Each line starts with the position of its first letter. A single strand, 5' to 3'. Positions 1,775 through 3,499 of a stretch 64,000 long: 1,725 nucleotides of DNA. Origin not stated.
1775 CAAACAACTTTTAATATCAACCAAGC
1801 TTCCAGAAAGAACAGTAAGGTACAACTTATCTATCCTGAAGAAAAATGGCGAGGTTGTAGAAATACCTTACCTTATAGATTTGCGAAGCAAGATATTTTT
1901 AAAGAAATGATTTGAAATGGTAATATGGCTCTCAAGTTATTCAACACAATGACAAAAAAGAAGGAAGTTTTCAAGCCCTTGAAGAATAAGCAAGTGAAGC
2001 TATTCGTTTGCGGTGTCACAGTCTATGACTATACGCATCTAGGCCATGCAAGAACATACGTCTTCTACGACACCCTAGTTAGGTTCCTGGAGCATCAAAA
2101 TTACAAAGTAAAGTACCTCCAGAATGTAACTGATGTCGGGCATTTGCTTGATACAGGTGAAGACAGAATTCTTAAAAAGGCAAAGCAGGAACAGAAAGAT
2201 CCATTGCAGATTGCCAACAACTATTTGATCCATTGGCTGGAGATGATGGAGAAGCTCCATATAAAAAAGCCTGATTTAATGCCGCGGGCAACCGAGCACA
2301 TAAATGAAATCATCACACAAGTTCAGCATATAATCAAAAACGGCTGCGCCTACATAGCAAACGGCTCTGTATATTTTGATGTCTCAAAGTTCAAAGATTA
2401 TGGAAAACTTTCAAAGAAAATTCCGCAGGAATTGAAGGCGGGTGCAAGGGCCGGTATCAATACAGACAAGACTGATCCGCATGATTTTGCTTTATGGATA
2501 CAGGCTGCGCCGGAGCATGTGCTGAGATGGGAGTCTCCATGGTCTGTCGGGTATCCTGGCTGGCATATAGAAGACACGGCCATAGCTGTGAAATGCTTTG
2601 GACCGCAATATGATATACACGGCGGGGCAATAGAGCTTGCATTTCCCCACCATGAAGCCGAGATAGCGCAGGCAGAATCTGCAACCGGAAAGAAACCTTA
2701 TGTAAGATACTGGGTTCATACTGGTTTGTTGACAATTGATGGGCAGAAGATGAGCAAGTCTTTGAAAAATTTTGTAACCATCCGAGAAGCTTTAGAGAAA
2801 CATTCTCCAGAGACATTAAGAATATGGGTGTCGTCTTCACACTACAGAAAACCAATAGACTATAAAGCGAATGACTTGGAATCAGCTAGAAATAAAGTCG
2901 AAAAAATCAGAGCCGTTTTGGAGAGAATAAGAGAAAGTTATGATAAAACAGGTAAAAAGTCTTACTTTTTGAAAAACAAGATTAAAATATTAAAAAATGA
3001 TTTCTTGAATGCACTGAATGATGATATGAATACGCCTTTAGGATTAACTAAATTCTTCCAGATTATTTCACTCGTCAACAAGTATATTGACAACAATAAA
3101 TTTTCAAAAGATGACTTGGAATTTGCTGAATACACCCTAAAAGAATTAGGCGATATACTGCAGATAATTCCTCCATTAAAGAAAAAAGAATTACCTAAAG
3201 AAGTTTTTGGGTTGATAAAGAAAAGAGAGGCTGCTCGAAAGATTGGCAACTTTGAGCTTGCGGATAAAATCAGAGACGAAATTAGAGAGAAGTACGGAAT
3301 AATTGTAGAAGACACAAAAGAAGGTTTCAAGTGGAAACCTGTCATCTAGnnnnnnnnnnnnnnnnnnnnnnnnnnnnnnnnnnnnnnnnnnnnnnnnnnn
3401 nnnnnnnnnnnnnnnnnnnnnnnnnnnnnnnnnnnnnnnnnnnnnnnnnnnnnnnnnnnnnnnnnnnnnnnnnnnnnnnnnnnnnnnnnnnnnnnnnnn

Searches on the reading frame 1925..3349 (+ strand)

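Call 46: search_protein_families(library=pfam, proteins=[window:1925-3349:+], max_evalue=0.001)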
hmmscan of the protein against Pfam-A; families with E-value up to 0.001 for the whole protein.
window:1925-3349:+ (474 aa): 6 families
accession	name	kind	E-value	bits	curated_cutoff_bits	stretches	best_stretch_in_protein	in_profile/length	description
PF01406.26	tRNA-synt_1e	-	1.4e-107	360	27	1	16-322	2-300/301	tRNA synthetases class I (C) catalytic domain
PF09334.17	tRNA-synt_1g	-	7.3e-12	45.2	20.1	2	263-323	315-376/391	tRNA synthetases class I (M)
PF00133.28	tRNA-synt_1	-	5.9e-10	38.9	22.7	1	249-311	349-411/414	tRNA synthetases class I (I, L, M and V)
PF09190.17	DALR_2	-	4.7e-09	37.1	22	1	360-412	2-53/57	DALR domain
PF23493.1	CysS_C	-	0.00016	22.2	23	1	422-470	3-50/51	Cysteinyl-tRNA ligase anticodon binding domain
PF01921.24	tRNA-synt_1f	-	0.00058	19.3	27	0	271-341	277-348/360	tRNA synthetases class I (K)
